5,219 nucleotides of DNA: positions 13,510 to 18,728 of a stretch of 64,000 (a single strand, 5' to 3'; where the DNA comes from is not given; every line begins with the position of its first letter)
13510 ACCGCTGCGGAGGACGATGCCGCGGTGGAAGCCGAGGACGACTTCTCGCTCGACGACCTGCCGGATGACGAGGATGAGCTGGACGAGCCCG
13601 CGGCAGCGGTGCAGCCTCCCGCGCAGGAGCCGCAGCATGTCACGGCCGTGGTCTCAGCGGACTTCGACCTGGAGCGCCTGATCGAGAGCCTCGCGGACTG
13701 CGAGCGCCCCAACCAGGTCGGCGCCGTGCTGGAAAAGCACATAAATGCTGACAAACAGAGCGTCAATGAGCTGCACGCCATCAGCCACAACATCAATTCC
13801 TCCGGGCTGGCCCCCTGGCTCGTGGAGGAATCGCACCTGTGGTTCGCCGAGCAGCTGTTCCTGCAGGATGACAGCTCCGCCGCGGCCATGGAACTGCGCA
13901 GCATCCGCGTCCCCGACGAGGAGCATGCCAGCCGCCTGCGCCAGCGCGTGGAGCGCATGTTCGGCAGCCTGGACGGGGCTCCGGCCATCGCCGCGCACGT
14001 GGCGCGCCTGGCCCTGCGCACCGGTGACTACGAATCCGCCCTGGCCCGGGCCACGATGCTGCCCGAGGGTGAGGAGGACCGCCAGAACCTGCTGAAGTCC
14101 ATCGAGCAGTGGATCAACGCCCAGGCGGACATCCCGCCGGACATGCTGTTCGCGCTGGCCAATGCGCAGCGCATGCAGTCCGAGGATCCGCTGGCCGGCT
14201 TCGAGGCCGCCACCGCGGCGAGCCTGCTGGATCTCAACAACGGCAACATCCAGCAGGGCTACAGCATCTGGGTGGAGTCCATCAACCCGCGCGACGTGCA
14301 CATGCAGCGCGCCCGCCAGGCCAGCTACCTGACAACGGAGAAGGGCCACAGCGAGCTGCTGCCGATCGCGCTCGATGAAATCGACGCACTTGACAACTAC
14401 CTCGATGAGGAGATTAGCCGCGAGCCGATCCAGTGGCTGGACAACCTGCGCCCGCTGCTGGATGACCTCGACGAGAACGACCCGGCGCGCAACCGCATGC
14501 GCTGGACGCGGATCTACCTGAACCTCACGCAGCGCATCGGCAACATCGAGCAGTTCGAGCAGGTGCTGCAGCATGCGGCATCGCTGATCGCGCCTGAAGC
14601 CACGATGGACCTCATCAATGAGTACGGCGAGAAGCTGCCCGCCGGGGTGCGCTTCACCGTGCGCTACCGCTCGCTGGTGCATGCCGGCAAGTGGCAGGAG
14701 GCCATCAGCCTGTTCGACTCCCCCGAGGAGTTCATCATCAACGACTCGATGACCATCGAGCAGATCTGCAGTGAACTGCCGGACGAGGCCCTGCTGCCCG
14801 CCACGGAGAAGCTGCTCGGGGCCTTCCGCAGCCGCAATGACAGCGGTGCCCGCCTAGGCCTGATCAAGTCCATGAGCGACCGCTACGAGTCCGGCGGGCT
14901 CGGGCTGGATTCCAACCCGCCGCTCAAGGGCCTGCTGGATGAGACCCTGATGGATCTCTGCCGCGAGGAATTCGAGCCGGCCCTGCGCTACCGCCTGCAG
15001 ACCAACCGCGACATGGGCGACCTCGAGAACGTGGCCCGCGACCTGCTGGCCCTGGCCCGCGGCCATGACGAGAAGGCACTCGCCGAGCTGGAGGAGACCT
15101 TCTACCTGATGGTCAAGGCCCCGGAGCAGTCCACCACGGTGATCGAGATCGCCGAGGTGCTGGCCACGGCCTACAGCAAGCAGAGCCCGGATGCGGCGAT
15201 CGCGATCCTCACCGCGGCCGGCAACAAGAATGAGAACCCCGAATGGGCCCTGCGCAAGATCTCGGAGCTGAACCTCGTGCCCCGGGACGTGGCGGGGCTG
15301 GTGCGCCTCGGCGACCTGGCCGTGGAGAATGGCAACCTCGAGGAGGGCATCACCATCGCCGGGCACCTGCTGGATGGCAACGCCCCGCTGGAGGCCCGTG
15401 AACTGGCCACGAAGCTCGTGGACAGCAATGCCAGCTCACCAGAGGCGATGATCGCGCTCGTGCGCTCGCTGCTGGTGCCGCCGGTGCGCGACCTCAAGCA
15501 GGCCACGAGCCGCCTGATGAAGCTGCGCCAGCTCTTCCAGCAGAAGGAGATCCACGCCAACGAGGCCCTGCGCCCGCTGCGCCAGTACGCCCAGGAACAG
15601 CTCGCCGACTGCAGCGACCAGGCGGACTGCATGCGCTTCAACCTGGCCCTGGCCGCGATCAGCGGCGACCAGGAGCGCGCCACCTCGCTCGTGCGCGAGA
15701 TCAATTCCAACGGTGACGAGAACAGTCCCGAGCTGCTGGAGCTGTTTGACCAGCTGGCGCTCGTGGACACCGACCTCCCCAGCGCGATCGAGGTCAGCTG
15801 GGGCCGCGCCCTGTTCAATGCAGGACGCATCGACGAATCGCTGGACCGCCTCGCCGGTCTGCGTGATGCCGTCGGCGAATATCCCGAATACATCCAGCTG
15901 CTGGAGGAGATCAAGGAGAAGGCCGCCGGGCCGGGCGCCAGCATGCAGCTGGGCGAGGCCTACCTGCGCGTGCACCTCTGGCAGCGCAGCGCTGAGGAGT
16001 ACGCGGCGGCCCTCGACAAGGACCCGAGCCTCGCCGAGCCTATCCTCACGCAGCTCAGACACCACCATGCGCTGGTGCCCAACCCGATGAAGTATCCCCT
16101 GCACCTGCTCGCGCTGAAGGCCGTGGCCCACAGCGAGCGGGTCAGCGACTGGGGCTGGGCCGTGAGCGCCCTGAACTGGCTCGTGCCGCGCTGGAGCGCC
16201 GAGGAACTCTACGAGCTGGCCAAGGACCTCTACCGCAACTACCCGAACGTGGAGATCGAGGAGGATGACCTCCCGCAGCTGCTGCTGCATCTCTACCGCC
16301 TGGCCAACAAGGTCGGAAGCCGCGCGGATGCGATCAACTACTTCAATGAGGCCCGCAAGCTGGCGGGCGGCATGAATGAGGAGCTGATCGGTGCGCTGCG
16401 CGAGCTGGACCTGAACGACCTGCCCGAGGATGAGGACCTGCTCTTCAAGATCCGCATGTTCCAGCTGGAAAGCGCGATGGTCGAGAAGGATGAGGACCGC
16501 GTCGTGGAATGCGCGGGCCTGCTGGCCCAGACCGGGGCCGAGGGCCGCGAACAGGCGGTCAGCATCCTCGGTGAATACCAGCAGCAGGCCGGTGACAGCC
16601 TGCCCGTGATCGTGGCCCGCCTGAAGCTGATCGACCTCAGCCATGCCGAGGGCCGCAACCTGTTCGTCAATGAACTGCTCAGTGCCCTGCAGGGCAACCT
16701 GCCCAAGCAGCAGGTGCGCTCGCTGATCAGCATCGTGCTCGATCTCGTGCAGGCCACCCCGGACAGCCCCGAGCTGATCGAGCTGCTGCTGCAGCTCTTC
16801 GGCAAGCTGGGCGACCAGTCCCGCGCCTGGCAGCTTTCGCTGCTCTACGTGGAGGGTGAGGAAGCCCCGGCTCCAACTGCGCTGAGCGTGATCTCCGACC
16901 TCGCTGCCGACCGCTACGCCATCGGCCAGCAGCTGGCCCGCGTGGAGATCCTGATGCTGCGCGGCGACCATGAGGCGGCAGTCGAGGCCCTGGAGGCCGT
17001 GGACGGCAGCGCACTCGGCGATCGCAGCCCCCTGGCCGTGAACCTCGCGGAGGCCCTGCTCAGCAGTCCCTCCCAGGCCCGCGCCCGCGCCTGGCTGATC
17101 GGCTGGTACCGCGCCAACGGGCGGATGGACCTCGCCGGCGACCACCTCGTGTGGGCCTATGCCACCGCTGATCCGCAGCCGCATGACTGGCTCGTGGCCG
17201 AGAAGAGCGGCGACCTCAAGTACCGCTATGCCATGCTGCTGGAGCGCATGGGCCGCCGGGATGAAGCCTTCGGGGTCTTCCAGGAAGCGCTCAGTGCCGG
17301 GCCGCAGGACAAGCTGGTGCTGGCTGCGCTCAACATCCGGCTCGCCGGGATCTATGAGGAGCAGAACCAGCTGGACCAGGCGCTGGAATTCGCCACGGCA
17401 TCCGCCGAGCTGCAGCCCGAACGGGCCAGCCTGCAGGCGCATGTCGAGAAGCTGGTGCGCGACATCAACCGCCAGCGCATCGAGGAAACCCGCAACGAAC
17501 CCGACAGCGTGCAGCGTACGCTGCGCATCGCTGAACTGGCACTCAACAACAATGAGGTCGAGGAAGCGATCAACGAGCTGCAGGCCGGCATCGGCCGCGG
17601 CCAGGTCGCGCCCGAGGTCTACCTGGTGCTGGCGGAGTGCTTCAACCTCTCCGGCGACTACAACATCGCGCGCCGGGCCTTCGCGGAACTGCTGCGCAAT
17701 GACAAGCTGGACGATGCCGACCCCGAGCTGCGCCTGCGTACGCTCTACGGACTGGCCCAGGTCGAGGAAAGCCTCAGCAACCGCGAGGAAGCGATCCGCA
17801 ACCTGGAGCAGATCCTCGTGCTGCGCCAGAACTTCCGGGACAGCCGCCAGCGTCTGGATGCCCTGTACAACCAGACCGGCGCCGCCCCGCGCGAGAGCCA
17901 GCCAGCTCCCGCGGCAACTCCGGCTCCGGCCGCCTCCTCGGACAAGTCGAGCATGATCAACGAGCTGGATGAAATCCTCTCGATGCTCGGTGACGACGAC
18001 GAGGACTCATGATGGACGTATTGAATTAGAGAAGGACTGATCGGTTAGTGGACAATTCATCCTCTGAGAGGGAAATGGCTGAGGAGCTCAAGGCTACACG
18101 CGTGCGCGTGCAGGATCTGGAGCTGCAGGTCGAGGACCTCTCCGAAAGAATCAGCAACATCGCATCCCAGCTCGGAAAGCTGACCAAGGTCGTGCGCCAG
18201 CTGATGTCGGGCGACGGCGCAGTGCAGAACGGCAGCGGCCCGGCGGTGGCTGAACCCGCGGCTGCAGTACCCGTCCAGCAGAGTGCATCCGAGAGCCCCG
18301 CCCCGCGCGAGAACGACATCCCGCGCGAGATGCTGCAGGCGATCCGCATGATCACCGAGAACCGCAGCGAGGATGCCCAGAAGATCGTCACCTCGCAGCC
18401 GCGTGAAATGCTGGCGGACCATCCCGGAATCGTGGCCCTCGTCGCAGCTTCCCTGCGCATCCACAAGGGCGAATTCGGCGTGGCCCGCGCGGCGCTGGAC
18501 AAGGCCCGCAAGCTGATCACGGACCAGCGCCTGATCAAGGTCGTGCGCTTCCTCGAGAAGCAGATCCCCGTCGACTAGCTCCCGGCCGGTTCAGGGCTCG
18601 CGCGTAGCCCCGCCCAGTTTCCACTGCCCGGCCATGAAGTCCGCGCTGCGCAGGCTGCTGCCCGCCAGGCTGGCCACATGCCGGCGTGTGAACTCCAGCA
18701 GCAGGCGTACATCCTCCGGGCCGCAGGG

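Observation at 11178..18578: Candidate novel module: pseudokinase, 1930-aa acidic helical/TPR giant protein and coiled-coil protein downstream of flgE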

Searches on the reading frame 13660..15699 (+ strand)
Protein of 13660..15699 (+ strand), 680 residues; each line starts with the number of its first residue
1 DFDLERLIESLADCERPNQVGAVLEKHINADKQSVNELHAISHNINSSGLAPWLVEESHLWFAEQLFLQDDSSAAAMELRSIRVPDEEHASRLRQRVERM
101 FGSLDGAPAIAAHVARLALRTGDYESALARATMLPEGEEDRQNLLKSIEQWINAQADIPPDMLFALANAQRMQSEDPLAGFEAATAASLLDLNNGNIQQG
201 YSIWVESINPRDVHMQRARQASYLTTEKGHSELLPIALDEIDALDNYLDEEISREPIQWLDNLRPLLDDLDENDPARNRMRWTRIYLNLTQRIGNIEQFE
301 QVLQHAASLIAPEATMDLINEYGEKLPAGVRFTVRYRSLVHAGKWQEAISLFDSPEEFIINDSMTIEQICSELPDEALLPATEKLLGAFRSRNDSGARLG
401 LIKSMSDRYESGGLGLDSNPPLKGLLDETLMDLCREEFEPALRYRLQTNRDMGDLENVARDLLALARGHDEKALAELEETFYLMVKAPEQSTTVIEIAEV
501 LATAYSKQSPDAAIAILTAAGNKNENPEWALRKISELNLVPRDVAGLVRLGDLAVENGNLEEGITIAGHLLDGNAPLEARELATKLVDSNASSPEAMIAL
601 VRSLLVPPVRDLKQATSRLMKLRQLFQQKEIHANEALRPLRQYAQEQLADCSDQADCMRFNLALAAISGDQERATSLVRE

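Call 71: search_protein_families(library=pfam, proteins=[window:13660-15699:+], max_evalue=1)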
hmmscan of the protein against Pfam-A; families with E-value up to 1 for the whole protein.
window:13660-15699:+ (680 aa): 2 families
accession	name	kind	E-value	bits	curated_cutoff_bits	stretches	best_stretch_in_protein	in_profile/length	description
PF14559.12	TPR_19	-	0.0023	18.7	25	0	106-140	23-57/68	Tetratricopeptide repeat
PF13432.12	TPR_16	-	0.081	13.8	32.7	0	535-564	24-51/65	Tetratricopeptide repeat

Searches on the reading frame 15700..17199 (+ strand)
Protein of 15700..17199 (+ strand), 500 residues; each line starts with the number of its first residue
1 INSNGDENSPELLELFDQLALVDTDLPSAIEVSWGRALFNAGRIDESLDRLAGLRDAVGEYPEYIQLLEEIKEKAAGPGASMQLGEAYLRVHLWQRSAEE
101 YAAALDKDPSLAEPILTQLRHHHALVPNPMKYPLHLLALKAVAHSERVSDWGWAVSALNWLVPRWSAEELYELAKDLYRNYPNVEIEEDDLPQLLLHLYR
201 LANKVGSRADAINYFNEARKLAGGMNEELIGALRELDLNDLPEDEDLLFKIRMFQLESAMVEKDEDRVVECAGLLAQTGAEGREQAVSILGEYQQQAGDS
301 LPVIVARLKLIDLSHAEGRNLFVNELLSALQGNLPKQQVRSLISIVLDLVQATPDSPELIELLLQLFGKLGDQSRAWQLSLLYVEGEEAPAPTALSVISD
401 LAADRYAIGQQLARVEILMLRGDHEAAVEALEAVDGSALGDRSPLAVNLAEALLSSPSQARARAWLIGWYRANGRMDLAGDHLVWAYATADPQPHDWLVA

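Call 71: search_protein_families(library=pfam, proteins=[window:15700-17199:+], max_evalue=1)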
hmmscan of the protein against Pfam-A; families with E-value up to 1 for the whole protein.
window:15700-17199:+ (500 aa): 4 families
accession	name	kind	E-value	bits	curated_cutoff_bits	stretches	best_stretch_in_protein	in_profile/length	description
PF07719.23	TPR_2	-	5.6e-05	23.4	27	0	82-110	5-33/34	Tetratricopeptide repeat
PF13428.12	TPR_14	-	0.00074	20.4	23.5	0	411-434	4-27/44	Tetratricopeptide repeat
PF13432.12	TPR_16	-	0.25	12.3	32.7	0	34-110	3-63/65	Tetratricopeptide repeat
PF14559.12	TPR_19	-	0.49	11.2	25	0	35-69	32-66/68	Tetratricopeptide repeat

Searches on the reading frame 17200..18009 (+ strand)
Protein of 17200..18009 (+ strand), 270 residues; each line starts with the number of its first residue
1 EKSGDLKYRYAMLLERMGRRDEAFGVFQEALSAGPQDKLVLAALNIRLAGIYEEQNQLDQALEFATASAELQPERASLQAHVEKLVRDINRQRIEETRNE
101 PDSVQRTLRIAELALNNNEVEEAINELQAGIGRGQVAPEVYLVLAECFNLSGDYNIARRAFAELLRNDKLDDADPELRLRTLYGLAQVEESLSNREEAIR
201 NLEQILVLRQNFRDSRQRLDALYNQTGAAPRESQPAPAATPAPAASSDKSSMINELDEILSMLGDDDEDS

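Call 71: search_protein_families(library=pfam, proteins=[window:17200-18009:+], max_evalue=1)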
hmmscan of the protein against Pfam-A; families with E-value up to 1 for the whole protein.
window:17200-18009:+ (270 aa): 24 families
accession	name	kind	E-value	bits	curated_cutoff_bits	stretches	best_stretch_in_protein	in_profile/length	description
PF13428.12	TPR_14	-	1.8e-13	50.1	23.5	2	6-44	3-41/44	Tetratricopeptide repeat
PF07719.23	TPR_2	-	5.7e-12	45.2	27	2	7-36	4-33/34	Tetratricopeptide repeat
PF13424.12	TPR_12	-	1.8e-10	41.3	30.1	2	141-206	6-72/77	Tetratricopeptide repeat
PF13181.12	TPR_8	-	5.9e-10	38.9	25.7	2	44-74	3-33/34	Tetratricopeptide repeat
PF13174.12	TPR_6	-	1.2e-09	38.6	26.3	1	8-31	4-27/33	Tetratricopeptide repeat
PF14559.12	TPR_19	-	8.4e-09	36.1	25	3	17-79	4-62/68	Tetratricopeptide repeat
PF13432.12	TPR_16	-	3.8e-08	34.1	32.7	2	108-168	1-61/65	Tetratricopeptide repeat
PF00515.34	TPR_1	-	1e-06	28.7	27.8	2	47-74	6-33/34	Tetratricopeptide repeat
PF13176.12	TPR_7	-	1.4e-05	25.2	27.9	1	11-37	6-34/36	Tetratricopeptide repeat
PF09976.15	TPR_21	-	0.00016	21.9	25.5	2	114-205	52-139/193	Tetratricopeptide repeat-like domain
PF13429.12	TPR_15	-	0.00029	20.8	26.2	1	103-216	7-127/280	Tetratricopeptide repeat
PF25058.1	ARM_TT21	-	0.0005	20.5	27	1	11-128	14-118/155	Tetratricopeptide repeat protein 21 ARM repeat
PF20308.4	TPR-S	-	0.0044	18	27.6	0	5-63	19-80/102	Tetratricopeptide Repeats-Sensor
PF12895.13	ANAPC3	-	0.014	16.1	27.2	0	141-204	26-81/82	Anaphase-promoting complex, cyclosome, subunit 3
PF25068.1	ARM_TT21_4th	-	0.016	15.9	30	1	3-125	31-147/153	Tetratricopeptide repeat protein 21 forth ARM domain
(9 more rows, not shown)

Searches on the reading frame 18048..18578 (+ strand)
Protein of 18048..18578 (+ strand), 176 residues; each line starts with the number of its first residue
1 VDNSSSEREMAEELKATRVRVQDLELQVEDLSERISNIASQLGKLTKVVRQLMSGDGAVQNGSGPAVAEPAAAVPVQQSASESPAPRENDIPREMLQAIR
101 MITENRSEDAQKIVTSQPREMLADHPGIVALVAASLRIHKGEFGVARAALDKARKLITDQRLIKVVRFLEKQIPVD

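Call 7: search_protein_families(library=pfam, proteins=[window:18048-18578:+], max_evalue=0.01)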
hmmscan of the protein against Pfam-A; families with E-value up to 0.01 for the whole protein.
window:18048-18578:+ (176 aa): 0 families

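Call 21: search_protein_families(library=ncbifam, proteins=[window:18048-18575:+], max_evalue=0.01)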
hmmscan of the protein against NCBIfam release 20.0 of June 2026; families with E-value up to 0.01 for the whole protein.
window:18048-18575:+ (176 aa): 0 families

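Call 30: search_solved_structures(query=A2, max_evalue=1)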
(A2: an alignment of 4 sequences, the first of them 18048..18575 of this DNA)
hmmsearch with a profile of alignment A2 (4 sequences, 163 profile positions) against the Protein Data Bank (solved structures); distinct sequences matched with E-value up to 1: 90 (the best 60 are shown).
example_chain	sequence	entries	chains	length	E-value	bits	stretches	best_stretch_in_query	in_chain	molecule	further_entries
5apz_A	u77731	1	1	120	3.9e-07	33.6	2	7-50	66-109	GENERAL CONTROL PROTEIN GCN4, NOR1 TCAR0761, GENERAL CONTROL PROTEIN GCN4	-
7o92_A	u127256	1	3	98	2.4e-06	31.1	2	17-62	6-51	hypothetical protein UY81_C0065G0003 residues 18-54 from Candidatus Giovannonibacteria bac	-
6gaj_A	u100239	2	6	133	5.8e-05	26.5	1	7-52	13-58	Outer capsid protein sigma-1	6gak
6gao_A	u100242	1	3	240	0.00027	24.4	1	7-52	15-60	Outer capsid protein sigma-1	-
5apt_A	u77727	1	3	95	0.00033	24.1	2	11-46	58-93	GENERAL CONTROL PROTEIN GCN4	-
5apw_A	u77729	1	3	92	0.00052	23.5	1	9-46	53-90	GENERAL CONTROL PROTEIN GCN4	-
5apu_A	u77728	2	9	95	0.00059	23.3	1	14-51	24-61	GENERAL CONTROL PROTEIN GCN4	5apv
5aps_A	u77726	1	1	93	0.001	22.5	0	14-45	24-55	GENERAL CONTROL PROTEIN GCN4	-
5apq_A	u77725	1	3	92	0.0011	22.4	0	14-45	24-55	GENERAL CONTROL PROTEIN GCN4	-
5apx_A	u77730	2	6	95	0.0012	22.3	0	15-45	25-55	GENERAL CONTROL PROTEIN GCN4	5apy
5app_A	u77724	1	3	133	0.0031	20.9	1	18-77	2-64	General control protein GCN4,GENERAL CONTROL PROTEIN GCN4, OUTER MEMBRANE PROTEIN 100,Gene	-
2wpq_A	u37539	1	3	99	0.0091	19.4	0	11-49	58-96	TRIMERIC AUTOTRANSPORTER ADHESIN FRAGMENT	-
2yo0_A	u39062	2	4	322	0.013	18.9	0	8-53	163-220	GENERAL CONTROL PROTEIN GCN4, PUTATIVE INNER MEMBRANE PROTEIN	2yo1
2wpr_A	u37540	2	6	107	0.016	18.6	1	18-91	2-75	TRIMERIC AUTOTRANSPORTER ADHESIN FRAGMENT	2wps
7x5d_A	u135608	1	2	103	0.02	18.3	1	6-48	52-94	Lamin-A/C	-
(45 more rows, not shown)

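Call 71: search_protein_families(library=pfam, proteins=[window:18048-18575:+], max_evalue=1)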
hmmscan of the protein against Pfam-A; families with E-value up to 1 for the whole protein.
window:18048-18575:+ (176 aa): 4 families
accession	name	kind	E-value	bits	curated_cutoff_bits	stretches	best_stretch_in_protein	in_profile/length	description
PF25450.1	Rab11-FIP3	-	0.013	16.3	31.9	1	7-53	49-95/125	Rab11-FIP3-like domain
PF06009.19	Laminin_II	-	0.022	15.2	33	1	8-54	6-52/138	Laminin Domain II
PF06892.16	Phage_CP76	-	0.088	13.1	26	1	9-60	65-118/146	Phage regulatory protein CII (CP76)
PF04733.20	Coatomer_E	-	0.095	12.6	21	1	95-155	65-130/290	Coatomer epsilon subunit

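Call 72: search_protein_families(library=padloc, proteins=[window:18048-18575:+], max_evalue=0.01)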
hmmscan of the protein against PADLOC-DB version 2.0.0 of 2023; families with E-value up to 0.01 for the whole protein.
window:18048-18575:+ (176 aa): 0 families
